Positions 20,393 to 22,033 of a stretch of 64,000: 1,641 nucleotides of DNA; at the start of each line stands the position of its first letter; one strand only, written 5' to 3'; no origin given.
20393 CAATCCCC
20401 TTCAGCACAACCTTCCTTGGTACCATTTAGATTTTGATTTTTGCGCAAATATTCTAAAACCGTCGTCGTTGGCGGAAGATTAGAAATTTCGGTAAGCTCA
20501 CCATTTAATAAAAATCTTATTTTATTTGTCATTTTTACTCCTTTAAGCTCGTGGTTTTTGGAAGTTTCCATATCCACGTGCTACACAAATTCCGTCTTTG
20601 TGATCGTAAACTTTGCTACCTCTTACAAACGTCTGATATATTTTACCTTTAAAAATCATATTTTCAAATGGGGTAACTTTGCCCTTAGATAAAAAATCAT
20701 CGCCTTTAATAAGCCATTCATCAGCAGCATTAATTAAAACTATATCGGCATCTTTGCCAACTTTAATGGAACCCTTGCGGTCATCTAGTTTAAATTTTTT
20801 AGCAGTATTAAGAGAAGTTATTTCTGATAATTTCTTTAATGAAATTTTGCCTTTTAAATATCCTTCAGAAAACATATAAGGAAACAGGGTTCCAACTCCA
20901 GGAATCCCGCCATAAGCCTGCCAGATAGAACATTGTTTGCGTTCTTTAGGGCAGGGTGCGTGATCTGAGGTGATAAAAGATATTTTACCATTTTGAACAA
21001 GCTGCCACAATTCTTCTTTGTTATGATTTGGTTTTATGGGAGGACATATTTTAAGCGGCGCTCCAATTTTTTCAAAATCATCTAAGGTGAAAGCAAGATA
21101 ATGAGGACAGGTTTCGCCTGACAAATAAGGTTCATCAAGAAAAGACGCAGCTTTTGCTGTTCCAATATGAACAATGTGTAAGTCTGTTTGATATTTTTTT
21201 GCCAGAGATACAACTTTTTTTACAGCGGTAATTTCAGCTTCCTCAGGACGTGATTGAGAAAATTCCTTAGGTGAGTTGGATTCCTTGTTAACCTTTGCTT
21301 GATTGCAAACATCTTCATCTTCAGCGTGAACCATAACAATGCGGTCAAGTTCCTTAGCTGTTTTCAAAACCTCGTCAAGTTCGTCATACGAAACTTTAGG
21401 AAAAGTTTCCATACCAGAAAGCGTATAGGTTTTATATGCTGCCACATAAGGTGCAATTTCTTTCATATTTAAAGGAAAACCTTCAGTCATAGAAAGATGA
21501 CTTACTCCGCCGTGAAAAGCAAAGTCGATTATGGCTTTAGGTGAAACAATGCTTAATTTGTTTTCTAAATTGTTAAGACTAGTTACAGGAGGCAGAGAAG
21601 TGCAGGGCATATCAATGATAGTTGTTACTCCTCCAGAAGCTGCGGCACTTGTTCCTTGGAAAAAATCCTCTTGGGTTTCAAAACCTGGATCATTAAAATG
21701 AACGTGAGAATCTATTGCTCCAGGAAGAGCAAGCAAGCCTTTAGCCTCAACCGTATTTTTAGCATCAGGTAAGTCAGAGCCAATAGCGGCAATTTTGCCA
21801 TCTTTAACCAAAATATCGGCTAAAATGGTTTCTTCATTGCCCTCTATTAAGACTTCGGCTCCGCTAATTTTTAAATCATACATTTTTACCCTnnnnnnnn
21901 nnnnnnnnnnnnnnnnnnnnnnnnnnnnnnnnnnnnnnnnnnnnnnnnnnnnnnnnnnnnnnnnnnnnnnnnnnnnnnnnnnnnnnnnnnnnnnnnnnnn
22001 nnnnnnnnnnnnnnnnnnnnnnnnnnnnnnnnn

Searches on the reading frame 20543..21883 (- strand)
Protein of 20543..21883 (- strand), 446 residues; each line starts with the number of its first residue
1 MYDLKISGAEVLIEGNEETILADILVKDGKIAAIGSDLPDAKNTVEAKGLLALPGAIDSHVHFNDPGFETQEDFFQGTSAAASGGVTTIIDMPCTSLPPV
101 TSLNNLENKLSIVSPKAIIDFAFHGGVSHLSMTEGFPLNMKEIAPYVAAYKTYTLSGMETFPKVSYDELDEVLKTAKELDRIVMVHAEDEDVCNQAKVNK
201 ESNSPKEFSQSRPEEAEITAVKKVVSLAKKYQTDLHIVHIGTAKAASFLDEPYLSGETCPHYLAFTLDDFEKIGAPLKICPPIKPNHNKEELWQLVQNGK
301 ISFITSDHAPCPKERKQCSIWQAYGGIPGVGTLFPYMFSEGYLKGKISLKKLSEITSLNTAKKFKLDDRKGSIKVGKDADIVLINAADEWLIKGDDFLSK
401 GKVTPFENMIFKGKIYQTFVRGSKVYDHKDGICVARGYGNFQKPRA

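Call 4: search_protein_families(library=pfam, proteins=[window:20543-21883:-])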
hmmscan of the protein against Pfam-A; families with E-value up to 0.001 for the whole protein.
window:20543-21883:- (446 aa): 3 families
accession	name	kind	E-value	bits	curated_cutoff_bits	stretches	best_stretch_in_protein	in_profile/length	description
PF01979.26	Amidohydro_1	-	8.9e-31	107.8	25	1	52-423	2-343/345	Amidohydrolase family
PF07969.17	Amidohydro_3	-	6.8e-12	46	29.7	1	346-386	406-446/472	Amidohydrolase family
PF01026.27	TatD_DNase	-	0.00035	20.5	27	0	57-196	1-140/253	TatD related DNase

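Call 5: search_protein_families(library=ncbifam, proteins=[window:20543-21883:-])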
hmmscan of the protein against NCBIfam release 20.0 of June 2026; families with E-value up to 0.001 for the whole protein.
window:20543-21883:- (446 aa): 65 families (the best 25 are shown)
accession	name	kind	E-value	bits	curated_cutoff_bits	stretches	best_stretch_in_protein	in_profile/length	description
TIGR03178.1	allantoinase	equivalog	3.7e-110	368.8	357.85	1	4-434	2-433/441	allantoinase AllB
NF004839.0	PRK06189.1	equivalog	3.9e-104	348.8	631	1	1-430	2-435/451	allantoinase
NF002668.0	PRK02382.1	equivalog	1.7e-98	330.2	452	1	18-443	10-427/436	dihydroorotase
NF005960.0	PRK08044.1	equivalog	7.4e-87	291.9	688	1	4-436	5-443/453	allantoinase AllB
NF058539.1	ergo_uti2_ErtD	equivalog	5.9e-85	285.8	650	1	4-444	4-447/449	hydantoin-5-propionate amidohydrolase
TIGR00857.1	pyrC_multi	subfamily_domain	2e-84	284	279.05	1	19-427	3-410/412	dihydroorotase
NF006559.0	PRK09060.1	equivalog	1.7e-81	273.8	482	1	2-428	5-424/444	dihydroorotase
NF005751.0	PRK07575.1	equivalog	4e-81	272.7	529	1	3-428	4-422/440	dihydroorotase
TIGR02033.1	D-hydantoinase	equivalog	7e-77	259.3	393.25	1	17-441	12-451/454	dihydropyrimidinase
NF006688.0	PRK09236.1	equivalog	7e-76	255.8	535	1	4-429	4-429/444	dihydroorotase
NF009941.0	PRK13404.1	subfamily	7.1e-76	255.7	647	1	2-443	4-460/478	dihydropyrimidinase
NF058538.1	ergo_util_ErtD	equivalog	2.7e-72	244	600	1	24-444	21-446/446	hydantoin-5-propionate amidohydrolase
NF003271.0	PRK04250.1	equivalog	1.4e-65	221.5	405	1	16-432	13-394/407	dihydroorotase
NF006837.0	PRK09357.1-2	equivalog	7.2e-61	206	575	1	15-429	12-425/428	dihydroorotase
NF002284.0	PRK01211.1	subfamily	1.5e-58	198.7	462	1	22-432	16-395/409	dihydroorotase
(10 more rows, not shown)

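Call 61: find_homologous_proteins(query=window:20543-21883:-, max_evalue=1e-60)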
Query window:20543-21883:- (446 aa): 1601 proteins with E <= 1e-60 among 8000 candidates; the best 120 are listed.
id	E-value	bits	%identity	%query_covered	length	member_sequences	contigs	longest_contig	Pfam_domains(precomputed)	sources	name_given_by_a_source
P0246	0.0e+0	1016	100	100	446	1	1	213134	PF07969.18,PF12890.14,PF01979.27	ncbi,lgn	ncbi:MAG: allantoinase AllB [Alphaproteobacteria bacterium]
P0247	1.2e-232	791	77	100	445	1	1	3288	PF07969.18,PF12890.14,PF01979.27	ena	-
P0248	4.5e-155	535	55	99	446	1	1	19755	PF07969.18,PF01979.27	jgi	jgi:allantoinase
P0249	1.1e-147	511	52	98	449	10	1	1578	PF07969.18,PF12890.14,PF01979.27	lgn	-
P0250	1.1e-145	504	50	99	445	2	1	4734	PF01026.28,PF07969.18,PF01979.27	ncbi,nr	ncbi:MAG: allantoinase AllB [Candidatus Cloacimonetes bacterium]|nr:allantoinase AllB [Candidatus Cl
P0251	1.7e-145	504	50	98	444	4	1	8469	PF07969.18,PF12890.14,PF01979.27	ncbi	-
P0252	4.4e-145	502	51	98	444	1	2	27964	PF01026.28,PF07969.18,PF12890.14,PF01979.27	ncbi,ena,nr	ncbi:MAG: allantoinase AllB [Candidatus Cloacimonetes bacterium]|nr:allantoinase AllB [Candidatus Cl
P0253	1.7e-144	500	49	100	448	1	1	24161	PF07969.18,PF12890.14,PF01979.27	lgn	-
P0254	3.5e-144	499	50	99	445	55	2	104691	PF07969.18,PF01979.27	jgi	-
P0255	5.0e-144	499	51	99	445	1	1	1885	PF01026.28,PF07969.18,PF12890.14,PF01979.27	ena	-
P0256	9.0e-144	498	51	98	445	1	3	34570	PF07969.18,PF01979.27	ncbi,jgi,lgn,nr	ncbi:MAG: dihydroorotase [Armatimonadetes bacterium]|nr:dihydroorotase [Armatimonadota bacterium]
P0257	1.0e-143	498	51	98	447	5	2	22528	PF07969.18,PF12890.14,PF01979.27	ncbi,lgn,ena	-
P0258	1.2e-143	498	51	98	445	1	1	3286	PF07969.18,PF12890.14,PF01979.27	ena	-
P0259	3.8e-143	496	51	98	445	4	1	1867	PF07969.18,PF12890.14,PF01979.27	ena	-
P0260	2.8e-142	493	50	98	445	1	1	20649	PF07969.18,PF01979.27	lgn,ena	-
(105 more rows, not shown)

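Call 62: find_encoding_contigs(protein=P0248, flank=8000, max_places=1)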
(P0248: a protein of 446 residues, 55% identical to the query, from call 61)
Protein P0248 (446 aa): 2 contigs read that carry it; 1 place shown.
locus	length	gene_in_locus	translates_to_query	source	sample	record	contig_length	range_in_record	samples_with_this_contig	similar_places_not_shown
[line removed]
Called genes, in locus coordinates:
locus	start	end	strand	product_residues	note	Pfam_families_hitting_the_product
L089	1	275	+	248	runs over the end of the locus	PF13098:Thioredoxin_2, PF13462:Thioredoxin_4, PF01323:DSBA (faint)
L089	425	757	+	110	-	PF09527:ATPase_gene1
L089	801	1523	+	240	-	PF00119:ATP-synt_A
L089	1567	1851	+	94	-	PF00137:ATP-synt_C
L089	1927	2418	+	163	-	PF02326:YMF19, PF05933:Fun_ATP-synt_8 (weak), PF28006:HpsJ (weak), PF00430:ATP-synt_B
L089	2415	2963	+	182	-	PF00430:ATP-synt_B, PF05405:Mt_ATP-synt_B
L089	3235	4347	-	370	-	PF03702:AnmK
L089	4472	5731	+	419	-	PF00579:tRNA-synt_1b, PF22421:SYY_C-terminal (weak), PF01479:S4 (weak)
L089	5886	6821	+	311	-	PF02086:MethyltransfD12 (faint), PF01555:N6_N4_Mtase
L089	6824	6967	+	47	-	-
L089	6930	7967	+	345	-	PF00465:Fe-ADH, PF13685:Fe-ADH_2, PF25137:ADH_Fe_C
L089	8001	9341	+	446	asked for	PF01979:Amidohydro_1, PF07969:Amidohydro_3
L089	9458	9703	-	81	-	-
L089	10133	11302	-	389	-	PF03702:AnmK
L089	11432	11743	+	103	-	PF04977:DivIC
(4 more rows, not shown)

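Call 63: find_encoding_contigs(protein=P0252, flank=8000, max_places=1)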
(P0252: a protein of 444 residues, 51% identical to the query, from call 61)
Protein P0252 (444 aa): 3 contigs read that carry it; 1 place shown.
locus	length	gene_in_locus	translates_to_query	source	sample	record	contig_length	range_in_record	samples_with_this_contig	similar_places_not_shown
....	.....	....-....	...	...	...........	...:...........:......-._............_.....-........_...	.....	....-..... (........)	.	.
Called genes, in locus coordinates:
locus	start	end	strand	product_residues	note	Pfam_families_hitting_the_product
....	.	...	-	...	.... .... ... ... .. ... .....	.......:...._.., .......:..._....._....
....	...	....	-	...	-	-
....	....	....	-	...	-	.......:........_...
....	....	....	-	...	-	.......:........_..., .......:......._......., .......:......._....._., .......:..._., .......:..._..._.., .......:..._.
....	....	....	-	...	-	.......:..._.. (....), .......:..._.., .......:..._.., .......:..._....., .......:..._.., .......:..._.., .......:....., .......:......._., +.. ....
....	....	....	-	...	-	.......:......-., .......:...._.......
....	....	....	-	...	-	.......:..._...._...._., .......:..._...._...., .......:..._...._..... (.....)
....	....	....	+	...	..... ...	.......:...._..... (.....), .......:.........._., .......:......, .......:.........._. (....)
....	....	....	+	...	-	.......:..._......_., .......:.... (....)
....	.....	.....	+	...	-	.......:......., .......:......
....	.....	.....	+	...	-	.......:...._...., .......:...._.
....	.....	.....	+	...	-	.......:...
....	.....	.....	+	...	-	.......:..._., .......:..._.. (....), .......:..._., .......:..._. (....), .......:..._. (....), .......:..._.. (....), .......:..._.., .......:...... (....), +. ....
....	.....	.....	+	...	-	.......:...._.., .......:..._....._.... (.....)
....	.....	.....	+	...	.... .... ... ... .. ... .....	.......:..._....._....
